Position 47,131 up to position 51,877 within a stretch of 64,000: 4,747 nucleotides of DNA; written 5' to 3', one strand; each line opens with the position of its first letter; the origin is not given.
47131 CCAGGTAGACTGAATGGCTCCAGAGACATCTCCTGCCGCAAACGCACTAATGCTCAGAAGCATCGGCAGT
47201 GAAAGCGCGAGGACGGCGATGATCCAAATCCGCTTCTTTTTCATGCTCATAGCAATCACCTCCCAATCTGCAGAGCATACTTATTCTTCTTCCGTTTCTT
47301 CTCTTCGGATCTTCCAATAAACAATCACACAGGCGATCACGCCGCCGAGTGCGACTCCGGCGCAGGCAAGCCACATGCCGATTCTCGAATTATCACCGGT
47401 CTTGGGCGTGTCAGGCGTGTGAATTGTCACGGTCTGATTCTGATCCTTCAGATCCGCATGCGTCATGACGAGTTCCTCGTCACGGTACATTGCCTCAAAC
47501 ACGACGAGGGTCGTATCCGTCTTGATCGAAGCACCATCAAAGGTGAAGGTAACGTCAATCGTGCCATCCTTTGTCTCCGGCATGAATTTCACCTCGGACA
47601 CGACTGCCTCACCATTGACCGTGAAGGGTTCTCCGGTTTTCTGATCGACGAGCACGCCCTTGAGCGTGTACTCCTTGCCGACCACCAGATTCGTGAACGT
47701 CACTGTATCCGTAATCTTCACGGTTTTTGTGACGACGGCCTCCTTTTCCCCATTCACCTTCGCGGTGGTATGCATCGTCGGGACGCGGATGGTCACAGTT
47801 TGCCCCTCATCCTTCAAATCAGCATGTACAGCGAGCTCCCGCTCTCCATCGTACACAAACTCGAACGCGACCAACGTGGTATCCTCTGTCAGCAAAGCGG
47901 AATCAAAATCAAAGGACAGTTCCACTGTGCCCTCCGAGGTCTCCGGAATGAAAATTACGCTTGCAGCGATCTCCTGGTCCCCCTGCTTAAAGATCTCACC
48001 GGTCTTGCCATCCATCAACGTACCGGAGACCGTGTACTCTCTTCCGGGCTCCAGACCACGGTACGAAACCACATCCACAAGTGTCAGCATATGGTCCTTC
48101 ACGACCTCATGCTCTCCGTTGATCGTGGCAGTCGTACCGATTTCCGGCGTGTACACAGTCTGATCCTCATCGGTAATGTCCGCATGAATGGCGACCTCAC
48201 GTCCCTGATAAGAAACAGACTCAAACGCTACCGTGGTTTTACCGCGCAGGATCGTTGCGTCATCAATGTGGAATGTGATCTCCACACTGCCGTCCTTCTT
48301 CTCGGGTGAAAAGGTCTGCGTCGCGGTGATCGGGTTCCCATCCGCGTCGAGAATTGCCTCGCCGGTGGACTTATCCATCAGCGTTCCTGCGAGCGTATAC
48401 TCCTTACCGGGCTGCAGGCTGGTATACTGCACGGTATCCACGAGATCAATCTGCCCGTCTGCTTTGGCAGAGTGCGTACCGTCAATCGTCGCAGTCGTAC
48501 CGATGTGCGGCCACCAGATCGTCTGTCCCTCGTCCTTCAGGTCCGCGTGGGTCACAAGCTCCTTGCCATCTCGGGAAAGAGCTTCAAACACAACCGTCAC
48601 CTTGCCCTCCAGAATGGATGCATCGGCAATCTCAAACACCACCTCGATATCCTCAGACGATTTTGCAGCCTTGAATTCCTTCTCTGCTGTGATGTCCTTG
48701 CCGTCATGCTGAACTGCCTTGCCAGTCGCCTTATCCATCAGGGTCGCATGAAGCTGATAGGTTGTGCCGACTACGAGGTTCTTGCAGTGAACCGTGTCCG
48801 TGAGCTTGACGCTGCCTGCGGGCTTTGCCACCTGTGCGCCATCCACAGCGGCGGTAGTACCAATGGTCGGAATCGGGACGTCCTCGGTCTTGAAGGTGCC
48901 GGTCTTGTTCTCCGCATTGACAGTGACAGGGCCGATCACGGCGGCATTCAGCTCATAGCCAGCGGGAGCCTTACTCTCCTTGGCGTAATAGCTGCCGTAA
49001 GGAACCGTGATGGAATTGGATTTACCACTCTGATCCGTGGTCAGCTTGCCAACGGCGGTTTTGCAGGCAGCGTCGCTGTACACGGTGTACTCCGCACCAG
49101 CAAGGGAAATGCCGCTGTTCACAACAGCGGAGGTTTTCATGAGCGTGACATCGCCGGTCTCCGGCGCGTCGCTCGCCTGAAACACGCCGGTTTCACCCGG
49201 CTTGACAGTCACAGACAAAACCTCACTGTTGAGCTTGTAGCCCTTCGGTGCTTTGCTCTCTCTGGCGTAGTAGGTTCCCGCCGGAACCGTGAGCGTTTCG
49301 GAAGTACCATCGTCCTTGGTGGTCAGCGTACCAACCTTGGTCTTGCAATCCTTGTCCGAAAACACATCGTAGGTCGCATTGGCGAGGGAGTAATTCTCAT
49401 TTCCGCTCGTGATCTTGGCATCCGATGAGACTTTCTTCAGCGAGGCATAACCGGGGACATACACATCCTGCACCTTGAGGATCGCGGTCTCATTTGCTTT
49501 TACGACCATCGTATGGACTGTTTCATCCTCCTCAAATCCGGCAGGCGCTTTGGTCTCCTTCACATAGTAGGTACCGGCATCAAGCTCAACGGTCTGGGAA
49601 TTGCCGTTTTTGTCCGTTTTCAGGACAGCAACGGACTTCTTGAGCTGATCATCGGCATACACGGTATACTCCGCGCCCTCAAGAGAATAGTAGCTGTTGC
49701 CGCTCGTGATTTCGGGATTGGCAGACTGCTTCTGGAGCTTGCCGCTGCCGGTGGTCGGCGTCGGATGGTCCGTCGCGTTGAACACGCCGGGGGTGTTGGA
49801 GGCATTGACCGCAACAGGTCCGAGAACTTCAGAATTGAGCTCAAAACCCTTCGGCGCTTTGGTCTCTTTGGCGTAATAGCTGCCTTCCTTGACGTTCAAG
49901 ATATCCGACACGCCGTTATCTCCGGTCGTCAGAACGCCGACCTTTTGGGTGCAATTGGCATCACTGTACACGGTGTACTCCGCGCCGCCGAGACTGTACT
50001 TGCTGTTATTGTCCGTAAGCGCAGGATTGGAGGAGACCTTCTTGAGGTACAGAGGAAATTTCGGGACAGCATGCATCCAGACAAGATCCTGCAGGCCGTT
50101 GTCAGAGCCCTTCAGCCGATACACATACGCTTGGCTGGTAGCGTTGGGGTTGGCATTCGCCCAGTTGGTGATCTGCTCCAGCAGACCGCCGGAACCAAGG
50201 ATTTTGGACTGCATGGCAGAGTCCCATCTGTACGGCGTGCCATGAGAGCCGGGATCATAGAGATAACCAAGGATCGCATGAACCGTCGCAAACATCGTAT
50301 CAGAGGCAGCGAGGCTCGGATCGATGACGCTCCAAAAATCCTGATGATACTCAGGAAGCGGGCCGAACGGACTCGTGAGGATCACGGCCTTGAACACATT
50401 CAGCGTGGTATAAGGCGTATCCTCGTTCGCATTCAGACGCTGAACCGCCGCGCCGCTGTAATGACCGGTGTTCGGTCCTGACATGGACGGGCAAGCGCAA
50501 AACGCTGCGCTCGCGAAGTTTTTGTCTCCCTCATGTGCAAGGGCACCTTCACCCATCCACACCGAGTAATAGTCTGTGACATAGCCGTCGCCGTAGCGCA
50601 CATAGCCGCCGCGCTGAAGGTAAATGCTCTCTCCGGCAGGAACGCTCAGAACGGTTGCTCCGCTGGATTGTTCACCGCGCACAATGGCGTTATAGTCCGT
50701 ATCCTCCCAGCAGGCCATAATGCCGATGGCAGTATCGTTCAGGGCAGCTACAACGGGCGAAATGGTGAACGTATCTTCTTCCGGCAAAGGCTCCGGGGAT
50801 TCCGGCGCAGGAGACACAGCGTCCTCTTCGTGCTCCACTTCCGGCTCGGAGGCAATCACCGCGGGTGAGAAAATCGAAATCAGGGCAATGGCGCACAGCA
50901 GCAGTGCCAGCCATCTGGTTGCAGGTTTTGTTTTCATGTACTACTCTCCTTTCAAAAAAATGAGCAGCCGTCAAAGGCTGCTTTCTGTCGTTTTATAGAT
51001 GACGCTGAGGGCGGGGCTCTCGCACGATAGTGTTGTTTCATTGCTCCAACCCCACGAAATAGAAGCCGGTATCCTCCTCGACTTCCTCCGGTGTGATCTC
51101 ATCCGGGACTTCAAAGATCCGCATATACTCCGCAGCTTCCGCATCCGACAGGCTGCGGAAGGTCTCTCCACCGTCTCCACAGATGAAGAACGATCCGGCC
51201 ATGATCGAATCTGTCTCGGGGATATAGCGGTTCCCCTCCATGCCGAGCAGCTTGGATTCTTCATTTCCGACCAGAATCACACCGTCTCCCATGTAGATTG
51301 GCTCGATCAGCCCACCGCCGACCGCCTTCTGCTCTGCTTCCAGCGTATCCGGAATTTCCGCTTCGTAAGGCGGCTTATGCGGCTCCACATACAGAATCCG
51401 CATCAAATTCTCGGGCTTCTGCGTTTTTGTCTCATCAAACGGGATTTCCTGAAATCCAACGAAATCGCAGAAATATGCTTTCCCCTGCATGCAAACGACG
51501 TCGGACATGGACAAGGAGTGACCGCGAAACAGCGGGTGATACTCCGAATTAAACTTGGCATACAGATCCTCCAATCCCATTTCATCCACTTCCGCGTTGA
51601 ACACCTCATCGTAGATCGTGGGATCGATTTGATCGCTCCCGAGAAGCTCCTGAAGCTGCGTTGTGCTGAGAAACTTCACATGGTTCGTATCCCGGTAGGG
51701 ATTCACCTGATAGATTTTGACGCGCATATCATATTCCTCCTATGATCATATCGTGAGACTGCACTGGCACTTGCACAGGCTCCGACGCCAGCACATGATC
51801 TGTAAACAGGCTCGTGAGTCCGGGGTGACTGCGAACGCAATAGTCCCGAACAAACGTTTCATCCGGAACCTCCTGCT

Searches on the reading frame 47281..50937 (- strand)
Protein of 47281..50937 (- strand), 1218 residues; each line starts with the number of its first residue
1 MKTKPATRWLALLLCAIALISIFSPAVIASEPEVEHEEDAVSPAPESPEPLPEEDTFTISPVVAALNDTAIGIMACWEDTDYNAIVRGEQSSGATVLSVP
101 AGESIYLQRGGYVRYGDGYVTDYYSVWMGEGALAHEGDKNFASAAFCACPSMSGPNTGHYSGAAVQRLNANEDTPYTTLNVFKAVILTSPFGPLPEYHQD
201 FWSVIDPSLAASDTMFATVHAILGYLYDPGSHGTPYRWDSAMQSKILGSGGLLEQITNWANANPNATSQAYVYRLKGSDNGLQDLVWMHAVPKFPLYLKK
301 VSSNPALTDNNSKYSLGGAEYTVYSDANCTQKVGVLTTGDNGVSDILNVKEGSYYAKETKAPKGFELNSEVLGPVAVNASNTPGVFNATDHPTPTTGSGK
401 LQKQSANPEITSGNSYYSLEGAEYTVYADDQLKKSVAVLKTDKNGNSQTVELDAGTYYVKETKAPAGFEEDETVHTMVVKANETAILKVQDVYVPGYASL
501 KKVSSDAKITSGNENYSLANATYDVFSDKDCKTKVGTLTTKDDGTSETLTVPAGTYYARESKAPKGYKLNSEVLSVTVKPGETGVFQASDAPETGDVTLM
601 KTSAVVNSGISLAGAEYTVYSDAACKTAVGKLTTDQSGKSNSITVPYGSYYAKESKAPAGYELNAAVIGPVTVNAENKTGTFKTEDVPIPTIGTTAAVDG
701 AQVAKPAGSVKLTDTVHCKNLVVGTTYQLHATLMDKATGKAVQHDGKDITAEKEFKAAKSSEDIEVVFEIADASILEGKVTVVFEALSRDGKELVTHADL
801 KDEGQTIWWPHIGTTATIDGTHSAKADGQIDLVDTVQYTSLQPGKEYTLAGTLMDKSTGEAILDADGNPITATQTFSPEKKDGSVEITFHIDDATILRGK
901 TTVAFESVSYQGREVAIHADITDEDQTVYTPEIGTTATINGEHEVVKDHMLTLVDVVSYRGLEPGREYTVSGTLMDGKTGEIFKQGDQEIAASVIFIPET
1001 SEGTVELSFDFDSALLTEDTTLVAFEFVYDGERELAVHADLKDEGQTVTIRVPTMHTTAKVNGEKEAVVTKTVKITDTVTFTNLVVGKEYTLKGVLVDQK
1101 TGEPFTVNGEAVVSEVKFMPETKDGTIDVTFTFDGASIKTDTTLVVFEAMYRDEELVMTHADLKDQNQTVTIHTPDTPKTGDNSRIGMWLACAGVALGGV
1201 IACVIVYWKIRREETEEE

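Call 7: search_protein_families(library=pfam, proteins=[window:47281-50937:-], max_evalue=0.001)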
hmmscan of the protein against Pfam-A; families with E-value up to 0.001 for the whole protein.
window:47281-50937:- (1218 aa): 2 families
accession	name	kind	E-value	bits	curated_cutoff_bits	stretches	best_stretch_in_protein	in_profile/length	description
PF18202.7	TQ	-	5.3e-106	350.6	23.8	4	810-929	1-126/127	T-Q ester bond containing domain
PF17802.7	SpaA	-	3.5e-54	181.4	23.1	4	418-491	15-89/91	Prealbumin-like fold domain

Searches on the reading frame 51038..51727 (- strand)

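Call 66: search_protein_families(library=pfam, proteins=[window:51038-51727:-], max_evalue=0.001)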
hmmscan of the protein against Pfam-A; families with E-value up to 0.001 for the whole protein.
window:51038-51727:- (229 aa): 2 families
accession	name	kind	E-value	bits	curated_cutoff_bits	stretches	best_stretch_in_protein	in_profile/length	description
PF12957.13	DUF3846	-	3.9e-26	91.6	27.5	1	109-205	1-102/103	Domain of unknown function (DUF3846)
PF14191.11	YodL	-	8.6e-22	78.4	24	1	3-97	2-98/98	YodL-like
